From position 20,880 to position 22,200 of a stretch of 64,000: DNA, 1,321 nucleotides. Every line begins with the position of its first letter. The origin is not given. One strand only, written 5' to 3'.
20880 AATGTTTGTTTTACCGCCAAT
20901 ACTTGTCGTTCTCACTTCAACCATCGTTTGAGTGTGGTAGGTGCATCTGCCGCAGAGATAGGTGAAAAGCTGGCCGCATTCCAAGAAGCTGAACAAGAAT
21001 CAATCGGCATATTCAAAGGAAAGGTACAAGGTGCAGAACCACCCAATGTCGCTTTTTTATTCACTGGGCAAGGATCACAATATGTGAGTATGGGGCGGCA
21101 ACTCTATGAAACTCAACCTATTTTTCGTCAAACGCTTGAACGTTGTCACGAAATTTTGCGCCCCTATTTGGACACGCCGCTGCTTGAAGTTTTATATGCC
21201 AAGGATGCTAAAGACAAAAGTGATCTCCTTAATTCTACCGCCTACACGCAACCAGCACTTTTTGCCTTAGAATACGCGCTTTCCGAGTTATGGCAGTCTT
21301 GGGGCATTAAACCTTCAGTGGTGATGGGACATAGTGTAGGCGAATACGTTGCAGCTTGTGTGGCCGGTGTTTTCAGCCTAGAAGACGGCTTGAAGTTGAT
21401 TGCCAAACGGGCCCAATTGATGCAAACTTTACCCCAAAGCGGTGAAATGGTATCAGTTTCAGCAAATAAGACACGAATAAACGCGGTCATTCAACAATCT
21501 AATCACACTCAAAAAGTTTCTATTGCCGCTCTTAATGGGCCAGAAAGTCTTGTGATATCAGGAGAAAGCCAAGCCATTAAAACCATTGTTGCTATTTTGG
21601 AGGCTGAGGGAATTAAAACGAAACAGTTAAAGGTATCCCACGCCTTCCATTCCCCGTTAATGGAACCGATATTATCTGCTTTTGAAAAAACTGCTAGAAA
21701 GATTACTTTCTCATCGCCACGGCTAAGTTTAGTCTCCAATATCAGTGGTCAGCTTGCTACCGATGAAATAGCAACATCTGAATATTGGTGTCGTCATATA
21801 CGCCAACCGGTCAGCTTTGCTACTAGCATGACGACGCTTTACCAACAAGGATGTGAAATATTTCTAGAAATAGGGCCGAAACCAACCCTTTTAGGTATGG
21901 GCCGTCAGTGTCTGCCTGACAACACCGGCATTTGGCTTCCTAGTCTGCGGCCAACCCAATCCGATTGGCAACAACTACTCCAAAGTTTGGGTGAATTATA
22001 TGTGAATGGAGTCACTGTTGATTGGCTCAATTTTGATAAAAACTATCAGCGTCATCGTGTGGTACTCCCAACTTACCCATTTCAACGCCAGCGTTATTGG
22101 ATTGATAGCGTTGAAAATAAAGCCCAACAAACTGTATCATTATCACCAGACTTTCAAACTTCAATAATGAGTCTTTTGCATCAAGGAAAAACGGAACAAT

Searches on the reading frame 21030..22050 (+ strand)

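Call 15: search_solved_structures(query=window:21030-22050:+, max_evalue=1e-30, show_alignments=0)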
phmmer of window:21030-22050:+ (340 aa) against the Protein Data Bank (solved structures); distinct sequences matched with E-value up to 1e-30: 66 (the best 60 are shown).
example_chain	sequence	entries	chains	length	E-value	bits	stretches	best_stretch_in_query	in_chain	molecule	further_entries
4mz0_A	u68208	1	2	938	2.4e-138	464.2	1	4-339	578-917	CurL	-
9iyw_A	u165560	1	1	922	3.2e-78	266.7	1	7-335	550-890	Polyketide synthase,GfsA KSQ-AncAT chimeric protein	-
6iyo_A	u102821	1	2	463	5.5e-75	256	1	6-333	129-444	Type I modular polyketide synthase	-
11sz_A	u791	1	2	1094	1.3e-71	244.9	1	7-334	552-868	6-deoxyerythronolide-B synthase, Erythronolide synthase EryA2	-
7vee_A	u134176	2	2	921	6.4e-68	232.8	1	8-335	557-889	Polyketide synthase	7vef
8in9_A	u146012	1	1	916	6.8e-68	232.8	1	8-335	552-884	Polyketide synthase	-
4qbu_A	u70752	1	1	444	1.6e-61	211.8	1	3-338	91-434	ZmaA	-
8xjy_A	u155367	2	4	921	8.2e-60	206.2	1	7-333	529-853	Polyketide synthase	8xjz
8xju_A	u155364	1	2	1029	1e-59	205.9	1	7-333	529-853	Polyketide synthase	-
9pc6_A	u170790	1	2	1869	1.3e-54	189.1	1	3-333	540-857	6-deoxyerythronolide-B synthase,RifR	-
9pat_A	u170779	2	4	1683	1.9e-54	188.6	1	3-333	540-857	6-deoxyerythronolide-B synthase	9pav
9pat_C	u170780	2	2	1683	1.9e-54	188.6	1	3-333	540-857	6-deoxyerythronolide-B synthase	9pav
8jpt_A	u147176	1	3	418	6e-54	186.9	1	6-333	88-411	Polyene macrolide polyketide synthase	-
8tpw_A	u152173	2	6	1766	8.8e-54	186.4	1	5-332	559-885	EryAII,EryAII,EryAII,EryAII,6-deoxyerythronolide-B synthase EryA3, modules 5 and 6 | EryAII,EryAII,EryAII,6-deoxyerythronolide-B synthase EryA3, modules 5 and 6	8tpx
7m7e_B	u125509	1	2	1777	9.7e-54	186.2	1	5-332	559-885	6-deoxyerythronolide-B synthase EryA2, modules 3 and 4,EryAI,6-deoxyerythronolide-B syntha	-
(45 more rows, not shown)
